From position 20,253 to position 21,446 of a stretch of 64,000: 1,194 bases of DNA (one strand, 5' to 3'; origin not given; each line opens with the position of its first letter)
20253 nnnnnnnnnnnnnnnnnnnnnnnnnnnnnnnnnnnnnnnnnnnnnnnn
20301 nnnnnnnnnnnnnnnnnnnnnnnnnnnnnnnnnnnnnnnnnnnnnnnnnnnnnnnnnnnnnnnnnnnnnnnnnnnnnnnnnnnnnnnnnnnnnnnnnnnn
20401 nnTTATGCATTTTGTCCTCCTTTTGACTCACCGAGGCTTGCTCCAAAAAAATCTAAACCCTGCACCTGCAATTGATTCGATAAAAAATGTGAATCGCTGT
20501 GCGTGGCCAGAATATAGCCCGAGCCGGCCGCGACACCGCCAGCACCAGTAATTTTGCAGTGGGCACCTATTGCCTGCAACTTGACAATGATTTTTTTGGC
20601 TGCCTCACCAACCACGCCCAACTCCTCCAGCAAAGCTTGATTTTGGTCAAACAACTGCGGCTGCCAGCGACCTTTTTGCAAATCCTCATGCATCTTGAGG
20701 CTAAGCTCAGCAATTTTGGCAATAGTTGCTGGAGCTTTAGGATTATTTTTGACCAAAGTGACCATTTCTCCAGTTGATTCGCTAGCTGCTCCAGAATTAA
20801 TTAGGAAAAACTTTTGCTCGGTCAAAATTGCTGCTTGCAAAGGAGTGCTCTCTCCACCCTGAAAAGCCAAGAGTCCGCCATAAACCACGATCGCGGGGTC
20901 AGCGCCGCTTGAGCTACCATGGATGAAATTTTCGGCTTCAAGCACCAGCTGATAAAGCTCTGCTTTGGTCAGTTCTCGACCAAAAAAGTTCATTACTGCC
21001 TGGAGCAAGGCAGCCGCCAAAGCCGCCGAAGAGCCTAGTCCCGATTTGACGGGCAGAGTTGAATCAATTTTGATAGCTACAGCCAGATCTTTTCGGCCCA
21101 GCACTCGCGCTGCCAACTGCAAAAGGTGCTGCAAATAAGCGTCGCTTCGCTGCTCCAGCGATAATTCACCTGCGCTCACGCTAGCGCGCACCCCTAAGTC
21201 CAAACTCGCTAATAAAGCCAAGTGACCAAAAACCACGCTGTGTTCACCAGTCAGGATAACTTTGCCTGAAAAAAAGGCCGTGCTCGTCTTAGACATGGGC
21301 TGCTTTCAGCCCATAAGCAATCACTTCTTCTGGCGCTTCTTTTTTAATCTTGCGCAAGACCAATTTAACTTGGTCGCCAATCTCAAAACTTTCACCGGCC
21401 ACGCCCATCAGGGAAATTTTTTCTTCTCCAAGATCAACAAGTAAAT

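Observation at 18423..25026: Complete mevalonate operon with archaeal-type thiolase/HMG-CoA synthase/DUF35 triad in a bacterial, GC-rich block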

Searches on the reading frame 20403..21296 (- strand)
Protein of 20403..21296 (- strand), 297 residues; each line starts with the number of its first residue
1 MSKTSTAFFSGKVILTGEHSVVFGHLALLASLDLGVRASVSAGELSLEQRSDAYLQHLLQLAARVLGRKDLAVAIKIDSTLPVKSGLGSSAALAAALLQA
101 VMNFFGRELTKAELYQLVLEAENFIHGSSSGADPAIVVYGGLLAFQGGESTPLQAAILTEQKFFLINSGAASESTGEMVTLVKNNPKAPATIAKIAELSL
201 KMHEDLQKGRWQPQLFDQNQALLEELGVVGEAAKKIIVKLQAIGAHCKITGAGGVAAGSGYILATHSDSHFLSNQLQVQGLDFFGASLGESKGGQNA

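Call 5: search_protein_families(library=pfam, proteins=[window:20403-21296:-], max_evalue=0.01)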
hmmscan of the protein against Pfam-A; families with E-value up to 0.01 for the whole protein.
window:20403-21296:- (297 aa): 2 families
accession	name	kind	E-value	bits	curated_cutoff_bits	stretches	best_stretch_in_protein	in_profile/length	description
PF00288.32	GHMP_kinases_N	-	7.3e-20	71.4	22.3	1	62-141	6-87/87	GHMP kinases N terminal domain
PF22700.2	MVD-like_N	-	2.3e-06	27.8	27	1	49-117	59-127/157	Diphosphomevalonate decarboxylase-like N-terminal domain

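Call 6: search_protein_families(library=ncbifam, proteins=[window:20403-21296:-], max_evalue=0.01)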
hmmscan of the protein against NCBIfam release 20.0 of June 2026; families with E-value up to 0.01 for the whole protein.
window:20403-21296:- (297 aa): 22 families
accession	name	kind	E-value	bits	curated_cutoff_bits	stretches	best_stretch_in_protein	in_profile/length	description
TIGR00549.1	mevalon_kin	equivalog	2.1e-44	152.1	163.05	1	11-254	3-269/276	mevalonate kinase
NF003036.0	PRK03926.1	equivalog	3.5e-32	111.7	403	1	10-265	7-268/302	mevalonate kinase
TIGR01220.1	Pmev_kin_Gr_pos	equivalog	7.2e-13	48.3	165.7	1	66-147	98-179/358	phosphomevalonate kinase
NF002288.1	PRK01212.1-4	equivalog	1.7e-12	47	194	1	67-199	73-203/303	homoserine kinase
TIGR01920.1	Shik_kin_archae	equivalog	3.3e-09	36.5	126.85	1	31-120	20-117/266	shikimate kinase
TIGR00191.1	thrB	equivalog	6.7e-08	31.7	168.25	1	64-126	72-132/304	homoserine kinase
NF009948.0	PRK13412.1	equivalog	3e-07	28.5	721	1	73-126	727-780/974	bifunctional fucokinase/fucose-1-phosphate guanylyltransferase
NF003006.0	PRK03817.1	equivalog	4.4e-07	29.2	443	1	69-131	84-146/352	galactokinase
TIGR00154.1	ispE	equivalog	3.1e-06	27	138.7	1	69-120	84-135/294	4-(cytidine 5'-diphospho)-2-C-methyl-D-erythritol kinase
NF011202.0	PRK14608.1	equivalog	3.9e-06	26.3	204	1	61-197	83-209/294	4-(cytidine 5'-diphospho)-2-C-methyl-D-erythritol kinase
NF001816.0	PRK00555.1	equivalog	4.7e-06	25.8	509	1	62-131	81-150/363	galactokinase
NF040957.1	Arch_PMK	equivalog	1.5e-05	24.7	500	1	11-142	6-150/316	phosphomevalonate kinase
TIGR00144.1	beta_RFAP_syn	subfamily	3.5e-05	23.2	113.5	1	55-164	64-160/325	beta-ribofuranosylaminobenzene 5'-phosphate synthase family protein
NF040725.1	panto_kin_Meth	equivalog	6.9e-05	21.9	380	1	63-142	76-153/286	pantoate kinase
NF003705.0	PRK05322.1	equivalog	0.00011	21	385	1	68-131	108-171/388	galactokinase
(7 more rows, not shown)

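Call 38: search_solved_structures(query=window:20406-21296:-, max_evalue=0.00001, show_alignments=1)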
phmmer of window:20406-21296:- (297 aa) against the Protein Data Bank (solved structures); distinct sequences matched with E-value up to 0.00001: 11.
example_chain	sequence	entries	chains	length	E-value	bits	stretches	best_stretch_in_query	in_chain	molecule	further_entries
2x7i_A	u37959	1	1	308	4e-19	72.5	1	9-262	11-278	MEVALONATE KINASE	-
1vis_A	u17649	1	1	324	4.8e-17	65.7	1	74-288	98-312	Mevalonate kinase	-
1kkh_A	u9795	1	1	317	9.2e-17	64.7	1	74-277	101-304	Mevalonate Kinase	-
6mde_A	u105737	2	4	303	4.7e-16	62.4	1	10-255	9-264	Mevalonate kinase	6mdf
4hac_A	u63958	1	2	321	5.3e-16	62.3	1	10-255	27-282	Mevalonate kinase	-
8teb_A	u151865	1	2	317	4.4e-14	56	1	9-255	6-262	Mevalonate kinase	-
2oi2_A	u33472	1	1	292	2.1e-13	53.7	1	10-258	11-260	Mevalonate kinase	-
2hfs_A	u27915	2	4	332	5.1e-13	52.5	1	8-258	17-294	Mevalonate kinase, putative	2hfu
8tfo_A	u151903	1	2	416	2.1e-12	50.5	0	120-256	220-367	Mevalonate kinase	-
2r3v_A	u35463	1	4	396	7.4e-12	48.7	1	73-259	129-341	Mevalonate kinase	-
1kvk_A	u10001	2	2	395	4.5e-11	46.1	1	73-259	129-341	mevalonate kinase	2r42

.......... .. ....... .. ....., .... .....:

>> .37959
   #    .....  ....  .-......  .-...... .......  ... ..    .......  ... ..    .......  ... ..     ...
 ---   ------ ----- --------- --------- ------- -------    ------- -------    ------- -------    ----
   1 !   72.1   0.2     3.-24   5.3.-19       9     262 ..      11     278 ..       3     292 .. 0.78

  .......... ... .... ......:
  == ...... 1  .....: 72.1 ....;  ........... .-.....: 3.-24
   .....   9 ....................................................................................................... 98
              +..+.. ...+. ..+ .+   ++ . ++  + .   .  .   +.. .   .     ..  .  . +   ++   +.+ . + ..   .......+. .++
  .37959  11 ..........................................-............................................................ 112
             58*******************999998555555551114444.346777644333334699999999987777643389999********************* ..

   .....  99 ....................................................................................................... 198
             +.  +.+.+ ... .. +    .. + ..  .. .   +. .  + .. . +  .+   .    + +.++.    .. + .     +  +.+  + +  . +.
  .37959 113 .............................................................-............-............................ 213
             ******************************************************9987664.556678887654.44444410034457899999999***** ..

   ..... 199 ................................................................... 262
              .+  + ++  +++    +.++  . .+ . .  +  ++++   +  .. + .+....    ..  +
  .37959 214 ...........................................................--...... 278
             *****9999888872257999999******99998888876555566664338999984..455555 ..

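Call 65: list_cluster_members(proteins=[L009:10426-11313:+, L009:10450-11313:+, L009:11313-12299:+, L012:10474-11358:+, L012:11390-12361:+, L033:10614-11507:+, L033:12371-13342:+, window:20406-21296:-, window:19427-20410:-])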
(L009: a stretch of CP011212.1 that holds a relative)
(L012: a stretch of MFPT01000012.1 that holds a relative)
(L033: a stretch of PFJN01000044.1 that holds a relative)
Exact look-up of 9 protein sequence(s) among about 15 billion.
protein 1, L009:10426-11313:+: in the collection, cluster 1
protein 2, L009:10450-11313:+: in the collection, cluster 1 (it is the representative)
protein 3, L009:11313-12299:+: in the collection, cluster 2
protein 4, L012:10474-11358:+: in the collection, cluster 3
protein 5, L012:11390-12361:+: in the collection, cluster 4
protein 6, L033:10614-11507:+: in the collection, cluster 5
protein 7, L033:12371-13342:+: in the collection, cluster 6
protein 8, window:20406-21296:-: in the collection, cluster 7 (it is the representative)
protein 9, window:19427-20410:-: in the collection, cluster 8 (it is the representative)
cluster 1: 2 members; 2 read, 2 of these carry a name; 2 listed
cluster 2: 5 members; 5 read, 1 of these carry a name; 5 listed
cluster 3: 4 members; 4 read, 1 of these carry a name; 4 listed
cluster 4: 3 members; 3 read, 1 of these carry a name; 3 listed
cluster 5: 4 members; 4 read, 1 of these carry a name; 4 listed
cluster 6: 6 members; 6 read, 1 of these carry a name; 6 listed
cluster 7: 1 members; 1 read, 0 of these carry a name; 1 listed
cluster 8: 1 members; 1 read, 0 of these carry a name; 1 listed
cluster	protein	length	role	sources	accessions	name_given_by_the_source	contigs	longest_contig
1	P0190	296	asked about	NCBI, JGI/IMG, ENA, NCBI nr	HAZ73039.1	MAG TPA: hypothetical protein DCW58_00345 [Candidatus Pacebacteria bacterium] | hypothetical protein [Candidatus Paceibacterota bacterium]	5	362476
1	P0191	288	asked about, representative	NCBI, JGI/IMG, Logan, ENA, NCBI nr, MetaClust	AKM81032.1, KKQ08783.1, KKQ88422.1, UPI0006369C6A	MAG: Mevalonate kinase [Candidatus Pacebacteria bacterium GW2011_GWF2_38_9] | MAG: mevalonate kinase [candidate division TM6 bacterium GW2011_GWF2_28_16] | status=active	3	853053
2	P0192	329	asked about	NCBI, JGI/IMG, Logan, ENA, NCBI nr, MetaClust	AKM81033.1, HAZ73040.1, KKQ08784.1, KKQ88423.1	MAG: Mevalonate kinase [Candidatus Pacebacteria bacterium GW2011_GWF2_38_9] | MAG: mevalonate kinase, mevalonate kinase [candidate division TM6 bacterium ... | status=active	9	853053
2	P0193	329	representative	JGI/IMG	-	-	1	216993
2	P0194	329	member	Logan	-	-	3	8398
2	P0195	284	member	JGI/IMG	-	-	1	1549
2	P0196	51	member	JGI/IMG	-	-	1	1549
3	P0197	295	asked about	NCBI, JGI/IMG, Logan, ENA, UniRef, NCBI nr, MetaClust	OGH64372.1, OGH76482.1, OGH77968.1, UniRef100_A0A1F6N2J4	MAG: hypothetical protein A2821_03320 [Candidatus Magasanikbacteria bacterium ... | GHMP kinase N-terminal domain-containing protein n=1 Tax=Candidatus Magasanikbacteria ... | \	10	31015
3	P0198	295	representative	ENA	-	-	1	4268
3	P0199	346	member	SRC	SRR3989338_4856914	-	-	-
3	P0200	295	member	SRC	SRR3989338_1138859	-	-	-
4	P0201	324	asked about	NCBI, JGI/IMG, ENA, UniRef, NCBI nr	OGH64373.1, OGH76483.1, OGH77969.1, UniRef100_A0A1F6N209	MAG: mevalonate kinase [Candidatus Magasanikbacteria bacterium RIFCSPHIGHO2_01_FULL_41_23] | Mevalonate kinase n=1 Tax=Candidatus Magasanikbacteria bacterium ...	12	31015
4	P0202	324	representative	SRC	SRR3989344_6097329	-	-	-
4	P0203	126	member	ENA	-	-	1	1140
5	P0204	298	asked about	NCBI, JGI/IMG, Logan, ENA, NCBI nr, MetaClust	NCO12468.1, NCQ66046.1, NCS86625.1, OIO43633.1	MAG: hypothetical protein COZ34_03220 [Candidatus Pacebacteria bacterium ... | hypothetical protein [Candidatus Pacearchaeota archaeon] | \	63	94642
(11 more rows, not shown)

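Call 83: search_solved_structures(query=A4, max_evalue=0.001)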
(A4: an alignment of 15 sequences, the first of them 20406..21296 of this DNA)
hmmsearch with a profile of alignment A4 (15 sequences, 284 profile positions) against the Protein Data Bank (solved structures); distinct sequences matched with E-value up to 0.001: 31.
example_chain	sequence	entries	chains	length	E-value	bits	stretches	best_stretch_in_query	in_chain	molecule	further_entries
1kkh_A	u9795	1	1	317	3.9e-42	147.9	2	65-282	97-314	Mevalonate Kinase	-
1vis_A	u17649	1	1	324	4.2e-42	147.8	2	65-282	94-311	Mevalonate kinase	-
2x7i_A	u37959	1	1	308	3.9e-36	128.3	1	5-264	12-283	MEVALONATE KINASE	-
2oi2_A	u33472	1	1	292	1.5e-34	123.1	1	5-265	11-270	Mevalonate kinase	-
8teb_A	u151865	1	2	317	3.2e-34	122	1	3-249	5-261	Mevalonate kinase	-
6mde_A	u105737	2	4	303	8.2e-34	120.6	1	3-249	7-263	Mevalonate kinase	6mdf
4hac_A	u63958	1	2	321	9.8e-34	120.4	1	3-249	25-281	Mevalonate kinase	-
8tfo_A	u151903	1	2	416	2.2e-33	119.2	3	109-272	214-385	Mevalonate kinase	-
1kvk_A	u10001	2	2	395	1.3e-31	113.4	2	63-258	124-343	mevalonate kinase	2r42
2r3v_A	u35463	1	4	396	2.2e-31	112.7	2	65-284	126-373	Mevalonate kinase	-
2hfs_A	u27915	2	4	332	1.6e-30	109.8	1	5-250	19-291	Mevalonate kinase, putative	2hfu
3k17_A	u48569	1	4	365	2.6e-19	73.1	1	55-253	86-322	Lin0012 protein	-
4usm_A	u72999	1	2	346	1.7e-10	44.1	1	62-265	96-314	PUTATIVE SUGAR KINASE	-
4usk_A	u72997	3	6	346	7e-10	42.1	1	62-265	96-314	PUTATIVE SUGAR KINASE | SUGAR KINASE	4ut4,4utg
4n3o_A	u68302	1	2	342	6.3e-09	39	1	49-148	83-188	Putative D-glycero-D-manno-heptose 7-phosphate kinase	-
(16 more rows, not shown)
